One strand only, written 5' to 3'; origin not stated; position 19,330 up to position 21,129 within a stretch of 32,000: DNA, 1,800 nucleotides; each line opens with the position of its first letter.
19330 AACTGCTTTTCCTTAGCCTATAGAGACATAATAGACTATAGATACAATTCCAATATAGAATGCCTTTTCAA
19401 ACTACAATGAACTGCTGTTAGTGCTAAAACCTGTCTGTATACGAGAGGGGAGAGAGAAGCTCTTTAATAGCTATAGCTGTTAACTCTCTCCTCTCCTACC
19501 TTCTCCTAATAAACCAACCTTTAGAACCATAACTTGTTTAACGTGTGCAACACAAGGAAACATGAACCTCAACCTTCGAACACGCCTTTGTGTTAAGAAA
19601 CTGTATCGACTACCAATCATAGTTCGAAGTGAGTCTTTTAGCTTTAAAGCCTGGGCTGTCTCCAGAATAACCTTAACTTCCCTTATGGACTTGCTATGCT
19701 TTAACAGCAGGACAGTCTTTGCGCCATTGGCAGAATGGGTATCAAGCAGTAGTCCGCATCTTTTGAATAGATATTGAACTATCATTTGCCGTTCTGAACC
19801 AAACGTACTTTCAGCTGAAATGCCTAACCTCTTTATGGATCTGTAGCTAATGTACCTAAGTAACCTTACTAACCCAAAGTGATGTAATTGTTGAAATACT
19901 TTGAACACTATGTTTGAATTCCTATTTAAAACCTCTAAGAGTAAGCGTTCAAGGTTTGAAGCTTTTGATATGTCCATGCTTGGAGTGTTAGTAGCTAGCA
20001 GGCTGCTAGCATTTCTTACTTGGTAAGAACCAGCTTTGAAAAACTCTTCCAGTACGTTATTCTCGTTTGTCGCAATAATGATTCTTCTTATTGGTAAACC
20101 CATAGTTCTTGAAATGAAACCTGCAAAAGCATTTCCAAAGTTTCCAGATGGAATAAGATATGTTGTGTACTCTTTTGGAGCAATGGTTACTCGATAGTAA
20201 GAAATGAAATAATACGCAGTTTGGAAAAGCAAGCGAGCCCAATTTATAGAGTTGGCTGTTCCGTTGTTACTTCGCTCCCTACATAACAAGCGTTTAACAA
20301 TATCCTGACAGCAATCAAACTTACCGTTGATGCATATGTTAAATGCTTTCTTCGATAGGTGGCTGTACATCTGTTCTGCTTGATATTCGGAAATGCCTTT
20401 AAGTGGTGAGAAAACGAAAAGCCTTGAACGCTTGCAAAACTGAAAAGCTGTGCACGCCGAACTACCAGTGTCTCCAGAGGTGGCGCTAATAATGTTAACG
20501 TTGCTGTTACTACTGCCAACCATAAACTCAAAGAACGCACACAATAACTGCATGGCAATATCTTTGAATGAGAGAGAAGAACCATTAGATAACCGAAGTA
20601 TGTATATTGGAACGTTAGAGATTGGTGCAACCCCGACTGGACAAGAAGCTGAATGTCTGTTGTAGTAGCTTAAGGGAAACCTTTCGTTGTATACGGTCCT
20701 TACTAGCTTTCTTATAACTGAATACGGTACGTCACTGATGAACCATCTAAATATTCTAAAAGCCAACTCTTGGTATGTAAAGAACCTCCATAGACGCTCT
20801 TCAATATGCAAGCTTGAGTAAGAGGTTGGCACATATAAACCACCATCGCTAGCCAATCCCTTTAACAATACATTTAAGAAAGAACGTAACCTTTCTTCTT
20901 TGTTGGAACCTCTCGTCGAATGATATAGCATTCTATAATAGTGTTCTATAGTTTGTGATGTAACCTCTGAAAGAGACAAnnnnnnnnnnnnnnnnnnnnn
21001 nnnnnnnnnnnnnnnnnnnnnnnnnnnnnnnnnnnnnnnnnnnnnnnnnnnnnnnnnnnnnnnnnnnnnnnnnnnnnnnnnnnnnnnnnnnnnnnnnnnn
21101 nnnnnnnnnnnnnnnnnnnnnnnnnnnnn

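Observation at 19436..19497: Repeat B: a perfect direct repeat of at least 62 bp forming a GA-arm/CT-arm hairpin, supplying the thrC stop and recurring after iscA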

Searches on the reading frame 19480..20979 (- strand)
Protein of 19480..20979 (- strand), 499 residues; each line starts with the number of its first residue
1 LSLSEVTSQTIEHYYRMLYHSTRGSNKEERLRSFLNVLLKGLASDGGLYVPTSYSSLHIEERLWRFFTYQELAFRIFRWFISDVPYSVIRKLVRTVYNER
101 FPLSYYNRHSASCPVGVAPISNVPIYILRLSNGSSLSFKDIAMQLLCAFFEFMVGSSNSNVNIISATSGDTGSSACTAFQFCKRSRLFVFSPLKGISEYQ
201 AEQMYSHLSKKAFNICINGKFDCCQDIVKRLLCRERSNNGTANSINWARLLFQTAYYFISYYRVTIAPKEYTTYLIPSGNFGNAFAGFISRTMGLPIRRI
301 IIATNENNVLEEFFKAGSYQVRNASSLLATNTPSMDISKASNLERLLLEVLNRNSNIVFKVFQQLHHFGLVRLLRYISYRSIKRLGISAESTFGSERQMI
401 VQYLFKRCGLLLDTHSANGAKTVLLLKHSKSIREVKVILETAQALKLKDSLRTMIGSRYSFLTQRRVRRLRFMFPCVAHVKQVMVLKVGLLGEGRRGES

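Call 12: search_protein_families(library=pfam, proteins=[window:19480-20979:-])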
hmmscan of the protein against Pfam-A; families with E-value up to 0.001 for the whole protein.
window:19480-20979:- (499 aa): 2 families
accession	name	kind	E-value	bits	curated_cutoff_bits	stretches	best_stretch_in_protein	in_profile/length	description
PF14821.11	Thr_synth_N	-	9.2e-19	67.8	25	1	19-97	2-79/79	Threonine synthase N terminus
PF00291.31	PALP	-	6.4e-06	26.1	35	1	120-354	19-237/295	Pyridoxal-phosphate dependent enzyme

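Call 13: find_homologous_proteins(query=window:19480-20979:-)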
Query window:19480-20979:- (499 aa): 7926 proteins with E <= 0.001 among 8000 candidates; the best 120 are listed.
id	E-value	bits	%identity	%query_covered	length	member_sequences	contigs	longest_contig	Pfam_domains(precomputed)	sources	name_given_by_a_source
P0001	0.0e+0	1073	100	97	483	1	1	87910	PF00291.32,PF14821.12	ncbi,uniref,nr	ncbi:hypothetical protein [Candidatus Tremblaya phenacola]|uniref:hypothetical protein n=1 Tax=Candi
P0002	5.9e-266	901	85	95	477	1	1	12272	PF00291.32,PF14821.12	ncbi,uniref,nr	ncbi:threonine synthase [Candidatus Tremblaya phenacola]|uniref:Threonine synthase n=2 Tax=Candidatu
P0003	7.6e-120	419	46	94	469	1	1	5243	PF00291.32,PF14821.12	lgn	-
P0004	5.5e-119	416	45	93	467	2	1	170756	PF00291.32,PF14821.12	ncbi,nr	ncbi:threonine synthase [Candidatus Tremblaya phenacola PAVE]|nr:threonine synthase [Candidatus Trem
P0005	1.6e-113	398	45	90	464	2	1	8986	PF00291.32,PF14821.12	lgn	-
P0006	1.1e-111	392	45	93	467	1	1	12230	PF00291.32,PF14821.12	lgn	-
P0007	5.4e-110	387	41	92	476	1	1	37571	PF00291.32,PF14821.12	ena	-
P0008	4.5e-95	337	41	85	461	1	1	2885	PF00291.32,PF24857.2,PF14821.12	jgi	jgi:threonine synthase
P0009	2.6e-94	335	42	90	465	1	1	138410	PF00291.32,PF14821.12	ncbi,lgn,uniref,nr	ncbi:Threonine synthase [Candidatus Tremblaya princeps]|uniref:Threonine synthase n=1 Tax=Tremblaya 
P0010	3.3e-94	335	40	91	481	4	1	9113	PF00291.32,PF24857.2,PF14821.12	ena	-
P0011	6.2e-94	334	40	88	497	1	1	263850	PF00291.32,PF24857.2,PF14821.12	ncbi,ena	-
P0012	6.2e-93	330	40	87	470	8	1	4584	PF00291.32,PF24857.2,PF14821.12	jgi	jgi:threonine synthase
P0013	7.5e-93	330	40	96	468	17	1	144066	PF14821.12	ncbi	ncbi:hypothetical protein [Candidatus Tremblayella endosymbiont of Pseudococcus viburni]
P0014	8.1e-93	330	41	88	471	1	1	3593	PF00291.32,PF24857.2,PF14821.12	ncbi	-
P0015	1.5e-92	329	39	95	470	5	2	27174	PF00291.32,PF24857.2,PF14821.12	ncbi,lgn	-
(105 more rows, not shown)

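Call 14: find_encoding_contigs(protein=P0001, flank=10000, max_places=6)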
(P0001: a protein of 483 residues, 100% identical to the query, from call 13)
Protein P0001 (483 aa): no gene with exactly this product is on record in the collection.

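Call 15: find_encoding_contigs(protein=P0002, flank=10000, max_places=6)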
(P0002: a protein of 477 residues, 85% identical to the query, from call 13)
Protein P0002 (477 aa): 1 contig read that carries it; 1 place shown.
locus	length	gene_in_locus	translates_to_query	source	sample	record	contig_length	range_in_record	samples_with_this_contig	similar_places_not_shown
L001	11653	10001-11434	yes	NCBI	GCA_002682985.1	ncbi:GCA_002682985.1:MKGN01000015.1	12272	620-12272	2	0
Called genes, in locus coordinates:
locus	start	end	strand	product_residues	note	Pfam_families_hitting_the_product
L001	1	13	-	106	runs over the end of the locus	-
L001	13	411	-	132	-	PF01592:NifU_N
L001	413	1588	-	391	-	PF00266:Aminotran_5, PF01041:DegT_DnrJ_EryC1 (weak)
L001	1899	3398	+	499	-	PF00009:GTP_EFTU, PF01926:MMR_HSR1, PF22042:EF-G_D2, PF11987:IF-2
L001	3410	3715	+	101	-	-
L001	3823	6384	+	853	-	PF00676:E1_dh, PF02779:Transket_pyr, PF16870:OxoGdeHyase_C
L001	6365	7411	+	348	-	PF00364:Biotin_lipoyl, PF00198:2-oxoacid_dh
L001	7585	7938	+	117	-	PF01250:Ribosomal_S6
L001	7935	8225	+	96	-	PF01084:Ribosomal_S18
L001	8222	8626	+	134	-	PF01281:Ribosomal_L9_N, PF03948:Ribosomal_L9_C (weak)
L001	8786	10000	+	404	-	PF00742:Homoserine_dh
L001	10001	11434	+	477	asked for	PF14821:Thr_synth_N, PF00291:PALP (faint)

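Call 43: list_cluster_members(proteins=[P0001, P0121, P0122, P0002])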
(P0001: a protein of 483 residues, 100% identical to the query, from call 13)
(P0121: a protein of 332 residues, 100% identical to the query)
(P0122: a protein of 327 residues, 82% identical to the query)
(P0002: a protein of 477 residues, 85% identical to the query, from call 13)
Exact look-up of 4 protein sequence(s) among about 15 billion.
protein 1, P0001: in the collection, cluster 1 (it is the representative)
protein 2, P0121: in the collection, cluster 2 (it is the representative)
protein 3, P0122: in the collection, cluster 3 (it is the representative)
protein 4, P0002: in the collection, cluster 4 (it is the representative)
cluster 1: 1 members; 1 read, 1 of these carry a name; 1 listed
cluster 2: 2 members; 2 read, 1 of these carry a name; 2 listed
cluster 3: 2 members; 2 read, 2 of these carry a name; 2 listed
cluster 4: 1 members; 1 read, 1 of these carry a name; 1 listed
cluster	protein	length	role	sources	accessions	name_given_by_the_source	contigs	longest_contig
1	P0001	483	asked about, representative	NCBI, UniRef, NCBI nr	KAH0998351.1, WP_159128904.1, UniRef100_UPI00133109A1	hypothetical protein [Candidatus Tremblaya phenacola] | hypothetical protein n=1 Tax=Candidatus Tremblayella phenacoccinincola TaxID=1010676 ...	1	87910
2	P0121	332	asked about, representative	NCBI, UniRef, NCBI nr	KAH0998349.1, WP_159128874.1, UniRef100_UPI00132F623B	phosphotransferase [Candidatus Tremblaya phenacola] | phosphotransferase n=1 Tax=Candidatus Tremblayella phenacoccinincola TaxID=1010676 ...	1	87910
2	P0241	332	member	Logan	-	-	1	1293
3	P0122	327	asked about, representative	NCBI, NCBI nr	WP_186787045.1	phosphotransferase [Candidatus Tremblaya phenacola]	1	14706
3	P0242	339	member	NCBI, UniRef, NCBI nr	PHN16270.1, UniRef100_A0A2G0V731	Homoserine kinase [Candidatus Tremblaya phenacola] | Homoserine kinase n=2 Tax=Candidatus Tremblayella phenacoccinincola TaxID=1010676 ...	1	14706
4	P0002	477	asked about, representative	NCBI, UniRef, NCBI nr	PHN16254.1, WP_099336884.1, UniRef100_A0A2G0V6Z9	threonine synthase [Candidatus Tremblaya phenacola] | Threonine synthase n=2 Tax=Candidatus Tremblayella phenacoccinincola TaxID=1010676 ...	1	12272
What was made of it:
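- T. phenacola protein on an 87,910-bp contig (calls 13, 43).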

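Call 44: find_encoding_contigs(protein=P0242, flank=10000, max_places=4)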
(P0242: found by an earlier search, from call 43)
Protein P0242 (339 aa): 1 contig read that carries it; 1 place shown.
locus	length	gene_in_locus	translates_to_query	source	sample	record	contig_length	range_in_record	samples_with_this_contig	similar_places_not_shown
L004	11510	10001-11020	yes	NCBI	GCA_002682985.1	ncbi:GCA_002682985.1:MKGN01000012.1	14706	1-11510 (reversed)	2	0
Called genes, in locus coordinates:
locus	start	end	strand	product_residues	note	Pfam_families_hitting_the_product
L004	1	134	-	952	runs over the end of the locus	PF00133:tRNA-synt_1, PF01406:tRNA-synt_1e (faint), PF09334:tRNA-synt_1g, PF08264:Anticodon_1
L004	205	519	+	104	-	PF01649:Ribosomal_S20p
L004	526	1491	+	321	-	PF00291:PALP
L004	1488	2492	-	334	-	PF02729:OTCace_N, PF00185:OTCace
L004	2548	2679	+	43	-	-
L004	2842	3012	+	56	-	-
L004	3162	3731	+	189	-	PF01025:GrpE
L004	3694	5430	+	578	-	PF22745:Nlig-Ia, PF01653:DNA_ligase_aden, PF03120:OB_DNA_ligase, PF12826:HHH_2 (weak), PF14520:HHH_5 (weak)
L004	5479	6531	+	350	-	PF00849:PseudoU_synth_2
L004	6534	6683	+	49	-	PF01783:Ribosomal_L32p (weak)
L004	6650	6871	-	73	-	-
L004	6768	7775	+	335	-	PF00330:Aconitase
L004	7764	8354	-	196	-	PF00117:GATase, PF07722:Peptidase_C26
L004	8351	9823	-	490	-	PF04715: (faint), PF00425:Chorismate_bind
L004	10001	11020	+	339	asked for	PF01636:APH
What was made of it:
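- Independent contig breaks in PPER at both borders of the same block argue for real biology (calls 15, 44).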

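Call 63: find_encoding_contigs(protein=P0004, flank=10000, max_places=3)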
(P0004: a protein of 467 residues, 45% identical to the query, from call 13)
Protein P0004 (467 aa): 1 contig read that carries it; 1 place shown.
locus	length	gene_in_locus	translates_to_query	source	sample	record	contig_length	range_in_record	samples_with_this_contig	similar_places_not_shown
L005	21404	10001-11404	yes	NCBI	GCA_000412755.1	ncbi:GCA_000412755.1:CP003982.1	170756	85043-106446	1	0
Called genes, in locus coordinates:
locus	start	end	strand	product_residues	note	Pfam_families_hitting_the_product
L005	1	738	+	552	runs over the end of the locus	PF00587:tRNA-synt_2b, PF03129:HGTP_anticodon (weak)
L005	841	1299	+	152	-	PF05198:IF3_N, PF00707:IF3_C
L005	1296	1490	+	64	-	PF01632:Ribosomal_L35p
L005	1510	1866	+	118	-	PF00453:Ribosomal_L20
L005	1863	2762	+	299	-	PF01409:tRNA-synt_2d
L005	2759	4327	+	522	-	PF17759:tRNA_synthFbeta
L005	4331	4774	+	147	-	-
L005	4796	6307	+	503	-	PF00009:GTP_EFTU, PF01926:MMR_HSR1, PF22042:EF-G_D2, PF11987:IF-2, PF03144:GTP_EFTU_D2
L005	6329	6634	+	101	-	-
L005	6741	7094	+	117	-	PF01250:Ribosomal_S6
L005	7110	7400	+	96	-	PF01084:Ribosomal_S18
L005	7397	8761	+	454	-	PF00772:DnaB, PF03796:DnaB_C, PF13481:AAA_25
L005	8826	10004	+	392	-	PF03447:NAD_binding_3 (weak), PF00742:Homoserine_dh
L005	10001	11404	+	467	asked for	PF14821:Thr_synth_N, PF00291:PALP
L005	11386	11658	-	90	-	PF01197:Ribosomal_L31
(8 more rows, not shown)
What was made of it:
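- In the outgroup PAVE, thrC is followed by a convergent rpmE (call 63).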
